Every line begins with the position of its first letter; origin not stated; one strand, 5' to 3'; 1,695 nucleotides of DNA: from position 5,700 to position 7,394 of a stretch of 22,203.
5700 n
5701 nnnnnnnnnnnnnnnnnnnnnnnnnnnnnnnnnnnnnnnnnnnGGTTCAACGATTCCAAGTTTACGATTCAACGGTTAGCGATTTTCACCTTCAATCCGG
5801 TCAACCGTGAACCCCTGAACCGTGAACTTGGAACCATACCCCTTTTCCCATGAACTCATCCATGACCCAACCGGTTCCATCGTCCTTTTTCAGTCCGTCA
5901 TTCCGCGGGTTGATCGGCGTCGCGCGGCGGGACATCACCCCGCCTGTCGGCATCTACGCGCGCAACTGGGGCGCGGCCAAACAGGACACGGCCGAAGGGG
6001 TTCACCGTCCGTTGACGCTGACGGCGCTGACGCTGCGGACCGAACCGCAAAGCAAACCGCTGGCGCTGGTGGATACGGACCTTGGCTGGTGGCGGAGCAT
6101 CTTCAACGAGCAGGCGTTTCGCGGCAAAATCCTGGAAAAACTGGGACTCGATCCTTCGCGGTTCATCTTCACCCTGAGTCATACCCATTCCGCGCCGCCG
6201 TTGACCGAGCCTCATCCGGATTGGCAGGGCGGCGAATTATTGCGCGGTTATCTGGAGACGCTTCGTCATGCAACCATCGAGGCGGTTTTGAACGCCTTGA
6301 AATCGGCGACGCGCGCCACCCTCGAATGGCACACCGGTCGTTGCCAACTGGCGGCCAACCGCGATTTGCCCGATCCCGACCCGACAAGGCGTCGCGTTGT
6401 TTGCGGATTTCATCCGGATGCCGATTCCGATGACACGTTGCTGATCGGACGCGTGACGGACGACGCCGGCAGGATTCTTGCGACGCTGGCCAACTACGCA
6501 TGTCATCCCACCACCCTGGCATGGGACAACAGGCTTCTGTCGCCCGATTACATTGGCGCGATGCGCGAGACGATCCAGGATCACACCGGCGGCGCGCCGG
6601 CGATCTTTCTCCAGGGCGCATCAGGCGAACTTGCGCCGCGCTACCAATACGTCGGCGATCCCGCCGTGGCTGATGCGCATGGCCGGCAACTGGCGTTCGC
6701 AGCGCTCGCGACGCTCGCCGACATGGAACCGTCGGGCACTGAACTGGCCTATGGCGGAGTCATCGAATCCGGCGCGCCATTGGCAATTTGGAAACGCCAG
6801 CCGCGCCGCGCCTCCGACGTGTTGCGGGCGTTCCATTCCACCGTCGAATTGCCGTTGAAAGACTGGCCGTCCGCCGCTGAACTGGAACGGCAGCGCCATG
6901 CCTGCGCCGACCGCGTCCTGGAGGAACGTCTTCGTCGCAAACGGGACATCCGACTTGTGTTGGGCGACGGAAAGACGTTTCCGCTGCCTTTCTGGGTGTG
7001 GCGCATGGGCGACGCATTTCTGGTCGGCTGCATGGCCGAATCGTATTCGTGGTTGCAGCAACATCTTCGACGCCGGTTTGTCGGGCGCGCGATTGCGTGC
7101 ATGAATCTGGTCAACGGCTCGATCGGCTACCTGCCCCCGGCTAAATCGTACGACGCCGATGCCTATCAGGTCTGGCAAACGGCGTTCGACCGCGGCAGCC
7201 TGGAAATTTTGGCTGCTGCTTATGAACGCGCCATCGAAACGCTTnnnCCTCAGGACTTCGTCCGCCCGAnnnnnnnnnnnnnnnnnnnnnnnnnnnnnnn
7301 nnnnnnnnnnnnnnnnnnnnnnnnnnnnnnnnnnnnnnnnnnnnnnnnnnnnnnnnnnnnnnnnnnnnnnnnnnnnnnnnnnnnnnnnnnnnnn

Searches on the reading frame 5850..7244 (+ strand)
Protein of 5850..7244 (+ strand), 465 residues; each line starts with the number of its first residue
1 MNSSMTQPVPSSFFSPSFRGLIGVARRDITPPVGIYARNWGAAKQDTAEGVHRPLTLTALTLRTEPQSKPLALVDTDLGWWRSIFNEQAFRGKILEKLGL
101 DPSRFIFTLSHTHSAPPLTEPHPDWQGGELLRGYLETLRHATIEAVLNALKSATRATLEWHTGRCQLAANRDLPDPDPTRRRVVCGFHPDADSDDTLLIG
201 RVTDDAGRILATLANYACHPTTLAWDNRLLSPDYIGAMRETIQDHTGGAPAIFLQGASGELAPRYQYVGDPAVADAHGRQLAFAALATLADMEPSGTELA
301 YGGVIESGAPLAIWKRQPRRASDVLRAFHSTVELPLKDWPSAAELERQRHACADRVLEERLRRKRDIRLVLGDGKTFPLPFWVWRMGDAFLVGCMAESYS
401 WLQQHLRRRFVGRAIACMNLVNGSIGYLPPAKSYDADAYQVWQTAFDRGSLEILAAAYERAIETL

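Call 7: search_protein_families(library=pfam, proteins=[window:5850-7244:+], max_evalue=0.1)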
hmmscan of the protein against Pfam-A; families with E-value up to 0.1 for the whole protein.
window:5850-7244:+ (465 aa): 2 families
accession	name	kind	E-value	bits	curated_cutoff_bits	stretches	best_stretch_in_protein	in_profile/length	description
PF04734.18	Ceramidase_alk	-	6.7e-06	25.5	32.1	1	21-241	2-225/509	Neutral/alkaline non-lysosomal ceramidase, N-terminal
PF20028.4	VMAP-C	-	0.012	16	27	1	278-352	140-208/226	vWA-MoxR associated protein C-terminal domain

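Call 8: search_protein_families(library=padloc, proteins=[window:5850-7244:+], max_evalue=0.1)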
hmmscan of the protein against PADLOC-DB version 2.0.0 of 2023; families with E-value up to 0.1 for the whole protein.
window:5850-7244:+ (465 aa): 0 families

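Call 9: search_protein_families(library=ncbifam, proteins=[window:5850-7244:+], max_evalue=0.01)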
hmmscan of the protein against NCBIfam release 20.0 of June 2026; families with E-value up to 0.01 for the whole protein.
window:5850-7244:+ (465 aa): 0 families
